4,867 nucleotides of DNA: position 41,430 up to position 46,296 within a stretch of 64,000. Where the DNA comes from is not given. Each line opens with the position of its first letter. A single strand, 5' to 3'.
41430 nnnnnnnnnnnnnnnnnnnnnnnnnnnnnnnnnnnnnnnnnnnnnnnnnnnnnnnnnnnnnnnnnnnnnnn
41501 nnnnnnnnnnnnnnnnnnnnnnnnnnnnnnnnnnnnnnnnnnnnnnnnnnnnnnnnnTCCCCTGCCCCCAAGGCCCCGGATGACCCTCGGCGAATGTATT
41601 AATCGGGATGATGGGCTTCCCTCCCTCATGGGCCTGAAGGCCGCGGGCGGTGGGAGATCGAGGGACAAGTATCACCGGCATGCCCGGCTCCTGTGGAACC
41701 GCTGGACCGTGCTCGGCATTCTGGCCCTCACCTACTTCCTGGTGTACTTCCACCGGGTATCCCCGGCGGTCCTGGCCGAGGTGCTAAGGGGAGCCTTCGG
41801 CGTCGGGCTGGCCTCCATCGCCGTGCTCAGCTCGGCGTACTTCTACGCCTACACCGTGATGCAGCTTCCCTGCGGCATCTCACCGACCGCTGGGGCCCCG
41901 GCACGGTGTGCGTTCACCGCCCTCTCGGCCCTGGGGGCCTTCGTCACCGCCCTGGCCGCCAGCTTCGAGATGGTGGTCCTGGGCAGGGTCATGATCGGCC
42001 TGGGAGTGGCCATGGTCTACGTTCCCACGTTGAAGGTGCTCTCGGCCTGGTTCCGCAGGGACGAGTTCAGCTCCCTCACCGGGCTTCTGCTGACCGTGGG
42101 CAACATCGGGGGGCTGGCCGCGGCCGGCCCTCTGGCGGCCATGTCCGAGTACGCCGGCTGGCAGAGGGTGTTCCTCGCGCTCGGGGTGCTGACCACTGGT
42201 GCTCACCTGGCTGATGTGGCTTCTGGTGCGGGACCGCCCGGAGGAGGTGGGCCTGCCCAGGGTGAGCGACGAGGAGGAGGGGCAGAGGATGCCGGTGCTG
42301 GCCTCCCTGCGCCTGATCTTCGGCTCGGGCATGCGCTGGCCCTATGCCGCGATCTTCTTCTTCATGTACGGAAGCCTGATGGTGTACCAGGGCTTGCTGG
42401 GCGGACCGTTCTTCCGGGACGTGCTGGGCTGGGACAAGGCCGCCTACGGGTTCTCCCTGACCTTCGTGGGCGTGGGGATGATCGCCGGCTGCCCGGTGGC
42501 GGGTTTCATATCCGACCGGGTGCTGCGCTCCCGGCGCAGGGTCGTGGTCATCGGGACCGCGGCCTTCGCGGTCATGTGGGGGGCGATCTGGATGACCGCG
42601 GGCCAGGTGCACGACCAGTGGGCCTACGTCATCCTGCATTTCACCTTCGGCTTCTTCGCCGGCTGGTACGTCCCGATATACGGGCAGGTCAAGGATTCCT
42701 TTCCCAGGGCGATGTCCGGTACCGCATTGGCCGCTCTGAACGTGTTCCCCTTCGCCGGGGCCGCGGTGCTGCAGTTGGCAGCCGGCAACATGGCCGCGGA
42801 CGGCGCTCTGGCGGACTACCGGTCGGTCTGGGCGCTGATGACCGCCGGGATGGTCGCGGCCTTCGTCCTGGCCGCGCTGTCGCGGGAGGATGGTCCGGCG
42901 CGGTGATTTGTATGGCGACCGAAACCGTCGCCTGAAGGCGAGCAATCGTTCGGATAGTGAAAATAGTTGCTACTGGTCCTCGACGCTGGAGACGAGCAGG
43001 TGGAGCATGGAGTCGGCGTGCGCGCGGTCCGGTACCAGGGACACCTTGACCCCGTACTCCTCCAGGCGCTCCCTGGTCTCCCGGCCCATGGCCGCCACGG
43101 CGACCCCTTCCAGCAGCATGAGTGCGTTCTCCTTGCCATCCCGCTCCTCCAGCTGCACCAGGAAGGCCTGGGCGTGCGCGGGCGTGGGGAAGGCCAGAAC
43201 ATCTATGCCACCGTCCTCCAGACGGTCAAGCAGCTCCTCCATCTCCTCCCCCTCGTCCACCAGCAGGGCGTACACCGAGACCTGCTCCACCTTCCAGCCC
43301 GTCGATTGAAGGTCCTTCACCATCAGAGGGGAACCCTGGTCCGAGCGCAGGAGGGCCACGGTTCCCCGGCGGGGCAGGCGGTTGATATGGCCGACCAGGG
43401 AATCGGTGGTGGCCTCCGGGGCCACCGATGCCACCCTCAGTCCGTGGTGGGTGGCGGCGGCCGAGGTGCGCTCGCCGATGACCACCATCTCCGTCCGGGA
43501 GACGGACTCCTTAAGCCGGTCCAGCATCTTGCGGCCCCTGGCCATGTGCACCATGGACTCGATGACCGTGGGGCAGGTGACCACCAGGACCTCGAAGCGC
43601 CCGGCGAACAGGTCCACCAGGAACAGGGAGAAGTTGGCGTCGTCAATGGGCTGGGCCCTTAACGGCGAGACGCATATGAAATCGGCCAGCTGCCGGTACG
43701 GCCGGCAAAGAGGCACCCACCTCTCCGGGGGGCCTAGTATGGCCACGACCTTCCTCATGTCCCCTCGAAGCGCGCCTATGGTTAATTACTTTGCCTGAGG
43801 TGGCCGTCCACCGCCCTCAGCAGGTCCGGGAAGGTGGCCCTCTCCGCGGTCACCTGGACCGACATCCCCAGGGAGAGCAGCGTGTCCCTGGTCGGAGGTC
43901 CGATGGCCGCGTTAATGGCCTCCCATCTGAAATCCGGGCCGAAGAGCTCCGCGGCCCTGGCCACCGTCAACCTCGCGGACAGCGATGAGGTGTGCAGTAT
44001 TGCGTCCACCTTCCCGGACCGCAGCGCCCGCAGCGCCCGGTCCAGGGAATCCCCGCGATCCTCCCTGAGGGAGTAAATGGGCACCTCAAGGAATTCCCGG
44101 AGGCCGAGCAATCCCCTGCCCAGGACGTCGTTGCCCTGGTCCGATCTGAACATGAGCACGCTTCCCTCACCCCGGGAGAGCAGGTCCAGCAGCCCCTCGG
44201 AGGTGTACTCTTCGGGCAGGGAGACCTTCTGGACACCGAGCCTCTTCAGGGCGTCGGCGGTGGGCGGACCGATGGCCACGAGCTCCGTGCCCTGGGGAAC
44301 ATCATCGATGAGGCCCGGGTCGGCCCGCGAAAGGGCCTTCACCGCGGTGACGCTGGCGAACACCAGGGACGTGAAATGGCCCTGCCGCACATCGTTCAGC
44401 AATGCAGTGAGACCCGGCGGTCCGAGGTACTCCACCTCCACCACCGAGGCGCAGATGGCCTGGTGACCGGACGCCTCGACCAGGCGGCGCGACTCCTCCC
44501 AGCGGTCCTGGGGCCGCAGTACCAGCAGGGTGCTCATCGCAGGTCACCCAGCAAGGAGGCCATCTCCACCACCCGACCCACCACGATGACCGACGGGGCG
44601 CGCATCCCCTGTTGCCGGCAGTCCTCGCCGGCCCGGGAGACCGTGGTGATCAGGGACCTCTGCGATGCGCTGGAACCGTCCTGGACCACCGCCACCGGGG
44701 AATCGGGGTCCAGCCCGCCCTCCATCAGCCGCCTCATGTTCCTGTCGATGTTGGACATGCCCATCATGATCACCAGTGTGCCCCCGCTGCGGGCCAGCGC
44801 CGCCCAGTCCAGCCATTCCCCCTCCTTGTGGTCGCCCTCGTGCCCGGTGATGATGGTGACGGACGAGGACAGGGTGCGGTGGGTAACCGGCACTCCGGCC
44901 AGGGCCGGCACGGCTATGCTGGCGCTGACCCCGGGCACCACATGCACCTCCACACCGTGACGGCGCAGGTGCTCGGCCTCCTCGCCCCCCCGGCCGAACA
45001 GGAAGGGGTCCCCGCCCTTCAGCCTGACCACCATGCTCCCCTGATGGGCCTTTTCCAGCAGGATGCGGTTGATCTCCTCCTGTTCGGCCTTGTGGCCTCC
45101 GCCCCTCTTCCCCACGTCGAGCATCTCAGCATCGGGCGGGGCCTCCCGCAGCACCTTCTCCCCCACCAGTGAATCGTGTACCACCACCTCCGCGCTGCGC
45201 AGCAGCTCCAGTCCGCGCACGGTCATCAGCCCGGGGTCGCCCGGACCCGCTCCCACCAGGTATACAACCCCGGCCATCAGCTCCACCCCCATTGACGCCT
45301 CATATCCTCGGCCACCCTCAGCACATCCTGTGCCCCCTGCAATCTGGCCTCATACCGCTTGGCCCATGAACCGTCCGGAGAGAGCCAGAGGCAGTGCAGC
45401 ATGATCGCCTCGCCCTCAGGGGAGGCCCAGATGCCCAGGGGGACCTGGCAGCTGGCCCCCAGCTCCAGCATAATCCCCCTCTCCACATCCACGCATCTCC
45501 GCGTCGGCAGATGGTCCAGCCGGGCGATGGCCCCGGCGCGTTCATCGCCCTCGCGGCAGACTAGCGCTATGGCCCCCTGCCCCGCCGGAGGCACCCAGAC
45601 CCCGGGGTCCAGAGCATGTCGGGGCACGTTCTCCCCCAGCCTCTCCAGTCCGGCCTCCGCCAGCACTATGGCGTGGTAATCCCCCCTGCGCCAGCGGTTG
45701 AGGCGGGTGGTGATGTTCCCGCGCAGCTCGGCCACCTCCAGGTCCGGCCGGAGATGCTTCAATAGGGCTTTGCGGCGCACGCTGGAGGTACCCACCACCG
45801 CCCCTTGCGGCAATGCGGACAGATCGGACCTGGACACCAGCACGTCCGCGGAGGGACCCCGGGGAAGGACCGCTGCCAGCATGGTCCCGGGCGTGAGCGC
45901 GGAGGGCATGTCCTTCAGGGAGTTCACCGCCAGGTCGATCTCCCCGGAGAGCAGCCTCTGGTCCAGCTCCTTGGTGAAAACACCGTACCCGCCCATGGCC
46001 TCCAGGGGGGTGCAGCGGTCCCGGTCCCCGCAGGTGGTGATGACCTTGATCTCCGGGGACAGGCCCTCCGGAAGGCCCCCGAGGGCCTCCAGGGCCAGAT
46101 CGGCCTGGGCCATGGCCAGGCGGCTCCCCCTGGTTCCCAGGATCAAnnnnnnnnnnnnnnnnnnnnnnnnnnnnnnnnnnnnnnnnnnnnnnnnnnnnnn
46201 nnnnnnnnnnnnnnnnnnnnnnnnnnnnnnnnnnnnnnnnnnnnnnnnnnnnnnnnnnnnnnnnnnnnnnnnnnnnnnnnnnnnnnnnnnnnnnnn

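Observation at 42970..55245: Back-to-back operons encode every step from glutamyl-tRNA to coenzyme F430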

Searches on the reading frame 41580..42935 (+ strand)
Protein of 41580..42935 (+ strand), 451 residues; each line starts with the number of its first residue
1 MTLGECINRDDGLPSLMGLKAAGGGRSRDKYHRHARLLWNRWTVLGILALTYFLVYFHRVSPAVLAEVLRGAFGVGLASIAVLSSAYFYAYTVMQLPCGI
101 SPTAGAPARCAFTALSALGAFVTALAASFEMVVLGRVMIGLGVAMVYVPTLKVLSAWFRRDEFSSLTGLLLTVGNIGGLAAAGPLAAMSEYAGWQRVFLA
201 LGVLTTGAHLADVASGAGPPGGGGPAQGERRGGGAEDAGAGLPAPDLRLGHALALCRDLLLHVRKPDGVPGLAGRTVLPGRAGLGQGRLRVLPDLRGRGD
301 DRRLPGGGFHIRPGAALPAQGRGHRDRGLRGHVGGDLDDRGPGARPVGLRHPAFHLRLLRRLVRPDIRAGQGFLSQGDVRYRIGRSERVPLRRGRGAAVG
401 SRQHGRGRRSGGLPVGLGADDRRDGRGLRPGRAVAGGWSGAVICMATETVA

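Call 4: search_protein_families(library=ncbifam, proteins=[window:41580-42935:+])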
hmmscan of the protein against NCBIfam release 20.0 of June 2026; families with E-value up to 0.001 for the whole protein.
window:41580-42935:+ (451 aa): 6 families
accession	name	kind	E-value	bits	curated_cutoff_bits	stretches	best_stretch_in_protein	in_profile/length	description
TIGR00893.1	2A0114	subfamily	8.2e-10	38.2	395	1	50-205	1-158/399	D-galactonate transporter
TIGR00881.1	2A0104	subfamily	1.4e-08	34.2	407.75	1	50-204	2-159/379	phosphoglycerate transporter protein PgtP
TIGR00894.1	2A0114euk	subfamily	1.1e-05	24.2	626.45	1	83-206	81-209/465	Na(+)-dependent inorganic phosphate cotransporter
TIGR00880.1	2_A_01_02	superfamily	1.8e-05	24.9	131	1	113-208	35-130/141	multidrug resistance protein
NF052357.1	GlucTporGlcPStph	equivalog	5.1e-05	22.3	750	1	116-203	82-168/445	glucose transporter GlcP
NF007799.0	PRK10504.1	subfamily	0.00082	18.4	426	1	115-200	84-169/471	multidrug transporter subunit MdtD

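Call 9: search_protein_families(library=pfam, proteins=[window:41580-42935:+], max_evalue=0.00001)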
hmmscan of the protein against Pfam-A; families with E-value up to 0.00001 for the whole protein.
window:41580-42935:+ (451 aa): 1 family
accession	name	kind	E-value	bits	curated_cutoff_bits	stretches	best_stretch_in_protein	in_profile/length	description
PF07690.21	MFS_1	-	1.1e-14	54.6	33.4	1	48-208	1-164/347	Major Facilitator Superfamily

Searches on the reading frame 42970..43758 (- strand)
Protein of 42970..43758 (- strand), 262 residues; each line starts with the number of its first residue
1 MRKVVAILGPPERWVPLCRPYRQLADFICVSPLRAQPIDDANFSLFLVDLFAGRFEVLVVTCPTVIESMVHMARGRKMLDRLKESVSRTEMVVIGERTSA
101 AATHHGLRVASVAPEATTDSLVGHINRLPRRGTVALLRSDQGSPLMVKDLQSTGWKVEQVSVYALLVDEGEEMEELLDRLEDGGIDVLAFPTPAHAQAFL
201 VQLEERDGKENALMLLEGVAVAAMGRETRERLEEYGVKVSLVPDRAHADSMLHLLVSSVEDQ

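Call 3: search_protein_families(library=ncbifam, proteins=[window:42970-43758:-])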
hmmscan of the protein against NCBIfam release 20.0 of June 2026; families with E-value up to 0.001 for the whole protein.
window:42970-43758:- (262 aa): 8 families
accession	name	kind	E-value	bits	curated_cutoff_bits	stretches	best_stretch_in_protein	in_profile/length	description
NF004587.0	PRK05928.2-5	equivalog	1.3e-28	100.1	246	2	133-260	117-242/245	uroporphyrinogen-III synthase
NF004584.0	PRK05928.2-1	equivalog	1e-17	64.4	233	1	50-257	54-263/269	uroporphyrinogen-III synthase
NF004594.0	PRK05928.4-3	equivalog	2e-14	53.6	365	1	88-259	70-233/237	uroporphyrinogen-III synthase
NF004592.0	PRK05928.4-1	equivalog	1e-12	48.1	332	1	134-257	120-234/237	uroporphyrinogen-III synthase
NF005568.0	PRK07239.1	equivalog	2.5e-12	46.4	273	1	25-257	35-273/381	uroporphyrinogen-III synthase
NF004593.0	PRK05928.4-2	equivalog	4e-10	39.5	275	1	55-260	53-244/247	uroporphyrinogen-III synthase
NF004583.0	PRK05928.1-5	equivalog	9.7e-06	25.2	432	0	91-255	86-245/250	uroporphyrinogen-III synthase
NF004586.0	PRK05928.2-4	equivalog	0.0001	21.8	401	0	88-199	73-184/240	uroporphyrinogen-III synthase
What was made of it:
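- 42970..43758 (-): hemD' (hemD2): second, divergent HEM4/uroporphyrinogen-III-synthase-family gene, last gene of the trunk operon. NCBIfam UROS models, best E 1.3e-28 (call 3).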

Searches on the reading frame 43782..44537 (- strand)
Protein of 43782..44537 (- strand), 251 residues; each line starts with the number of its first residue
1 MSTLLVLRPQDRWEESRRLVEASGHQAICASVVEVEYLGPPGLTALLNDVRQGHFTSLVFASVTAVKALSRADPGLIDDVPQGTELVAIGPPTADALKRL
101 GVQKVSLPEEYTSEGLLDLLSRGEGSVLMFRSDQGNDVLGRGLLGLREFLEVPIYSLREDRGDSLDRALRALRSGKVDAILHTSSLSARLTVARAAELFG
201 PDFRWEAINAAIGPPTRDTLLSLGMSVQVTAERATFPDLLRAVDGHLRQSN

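Call 3: search_protein_families(library=ncbifam, proteins=[window:43782-44537:-])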
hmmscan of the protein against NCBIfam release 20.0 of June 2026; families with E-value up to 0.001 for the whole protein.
window:43782-44537:- (251 aa): 9 families
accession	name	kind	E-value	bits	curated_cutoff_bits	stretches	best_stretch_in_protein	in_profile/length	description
NF004587.0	PRK05928.2-5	equivalog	7.3e-33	114.1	246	1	3-248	7-242/245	uroporphyrinogen-III synthase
NF004592.0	PRK05928.4-1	equivalog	3e-13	49.9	332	1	3-242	3-231/237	uroporphyrinogen-III synthase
NF004594.0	PRK05928.4-3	equivalog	1.9e-10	40.5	365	1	6-147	6-135/237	uroporphyrinogen-III synthase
NF004591.0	PRK05928.3-6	equivalog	4.6e-10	39.3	341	1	83-245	72-224/229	uroporphyrinogen-III synthase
NF004585.0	PRK05928.2-2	equivalog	6.7e-09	35.5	241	1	2-144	3-144/255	uroporphyrinogen-III synthase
NF004593.0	PRK05928.4-2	equivalog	1.4e-08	34.5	275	1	54-242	54-238/247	uroporphyrinogen-III synthase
NF006454.0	PRK08811.1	equivalog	1.7e-08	34.2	328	1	3-122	20-136/266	uroporphyrinogen-III synthase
NF005568.0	PRK07239.1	equivalog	2.9e-07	29.8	273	0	150-248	173-276/381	uroporphyrinogen-III synthase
NF004584.0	PRK05928.2-1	equivalog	0.00026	20.5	233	0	12-227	16-245/269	uroporphyrinogen-III synthase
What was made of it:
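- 43782..44537 (-): hemD (hemD1): uroporphyrinogen-III synthase, positional orthologue of the single-copy gene next to cobA in other genomes. NF004587 E 7e-33, full length (call 3).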

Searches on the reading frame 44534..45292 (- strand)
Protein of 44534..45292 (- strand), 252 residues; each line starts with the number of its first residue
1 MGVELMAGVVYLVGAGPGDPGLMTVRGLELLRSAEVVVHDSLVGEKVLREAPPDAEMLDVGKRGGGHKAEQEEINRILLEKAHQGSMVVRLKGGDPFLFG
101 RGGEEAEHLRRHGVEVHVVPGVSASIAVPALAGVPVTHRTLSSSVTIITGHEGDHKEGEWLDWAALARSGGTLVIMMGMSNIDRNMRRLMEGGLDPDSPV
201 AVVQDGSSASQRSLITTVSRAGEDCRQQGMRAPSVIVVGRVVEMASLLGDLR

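Call 3: search_protein_families(library=ncbifam, proteins=[window:44534-45292:-])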
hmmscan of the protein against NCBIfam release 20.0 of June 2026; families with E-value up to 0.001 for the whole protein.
window:44534-45292:- (252 aa): 26 families (the best 25 are shown)
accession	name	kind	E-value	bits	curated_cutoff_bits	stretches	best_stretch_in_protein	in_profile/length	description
TIGR01469.1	cobA_cysG_Cterm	equivalog_domain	2.2e-90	302.6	185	1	8-245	1-237/238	uroporphyrinogen-III C-methyltransferase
NF004790.0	PRK06136.1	subfamily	1.2e-89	300.3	198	1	6-246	2-241/250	uroporphyrinogen-III C-methyltransferase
NF007922.1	PRK10637.1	equivalog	5.2e-84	282.8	400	1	7-242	216-449/450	siroheme synthase CysG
NF005524.0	PRK07168.1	equivalog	2.8e-52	177.8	603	1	6-244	1-237/474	uroporphyrin-III C-methyltransferase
TIGR01465.1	cobM_cbiF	equivalog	3e-44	151.2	259.65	1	10-244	1-229/247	precorrin-4 C(11)-methyltransferase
NF012017.0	PRK15473.1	equivalog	5.8e-33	114.3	408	1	9-241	9-235/257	cobalt-precorrin-4 methyltransferase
TIGR01467.1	cobI_cbiL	equivalog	1.1e-13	51.2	163.25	1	10-161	3-164/230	precorrin-2 C(20)-methyltransferase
NF004423.0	PRK05765.1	equivalog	2.5e-13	50.1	332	1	6-239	1-224/247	precorrin-3B C(17)-methyltransferase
TIGR01466.1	cobJ_cbiH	equivalog_domain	7.1e-13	48.7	246.35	1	10-140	1-126/239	precorrin-3B C(17)-methyltransferase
NF004647.0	PRK05990.1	equivalog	2.8e-12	46.6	271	2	7-44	5-42/245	precorrin-2 C(20)-methyltransferase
NF012022.0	PRK15478.1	equivalog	1.8e-10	40.7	425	1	11-141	3-128/241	precorrin-3B C(17)-methyltransferase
NF004062.0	PRK05576.1-5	equivalog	5.1e-10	39.1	194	1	10-149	3-144/219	cobalt-factor II C(20)-methyltransferase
NF004058.0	PRK05576.1-1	equivalog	2.2e-09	37.1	239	1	8-134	2-137/221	cobalt-factor II C(20)-methyltransferase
NF004457.0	PRK05787.1-5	equivalog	4.8e-09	35.8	302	1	8-137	28-148/252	cobalt-precorrin-7 (C(5))-methyltransferase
TIGR02467.1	CbiE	equivalog_domain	5.1e-09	35.9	92.9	1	12-214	1-184/204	precorrin-6y C5,15-methyltransferase (decarboxylating) subunit CbiE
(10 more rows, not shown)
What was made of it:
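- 44534..45292 (-): cobA/SUMT: uroporphyrinogen-III C-methyltransferase (alternative start at 45277). TIGR01469, 302.6 bits, cut-off 185 (call 3).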

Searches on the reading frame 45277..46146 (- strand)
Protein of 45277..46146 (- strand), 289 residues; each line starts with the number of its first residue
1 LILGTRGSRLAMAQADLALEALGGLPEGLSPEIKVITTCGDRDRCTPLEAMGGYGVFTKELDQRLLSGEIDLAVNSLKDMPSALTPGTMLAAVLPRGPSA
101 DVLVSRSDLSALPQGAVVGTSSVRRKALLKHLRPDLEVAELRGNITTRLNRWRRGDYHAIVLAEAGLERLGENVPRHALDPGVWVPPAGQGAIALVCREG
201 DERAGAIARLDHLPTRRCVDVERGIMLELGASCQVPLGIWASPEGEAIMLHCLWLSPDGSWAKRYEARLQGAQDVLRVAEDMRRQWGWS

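Call 3: search_protein_families(library=ncbifam, proteins=[window:45277-46146:-])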
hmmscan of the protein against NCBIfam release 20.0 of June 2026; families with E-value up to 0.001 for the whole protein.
window:45277-46146:- (289 aa): 2 families
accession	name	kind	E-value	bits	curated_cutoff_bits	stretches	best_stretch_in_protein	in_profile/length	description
TIGR00212.1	hemC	equivalog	4.3e-86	288.6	164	1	2-282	2-289/293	hydroxymethylbilane synthase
NF002202.0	PRK01066.1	equivalog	2.8e-35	121.7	251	1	3-199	23-217/241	hydroxymethylbilane synthase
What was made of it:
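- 45277..46146 (-): hemC: hydroxymethylbilane synthase. TIGR00212, 288.6 bits, cut-off 164 (call 3).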
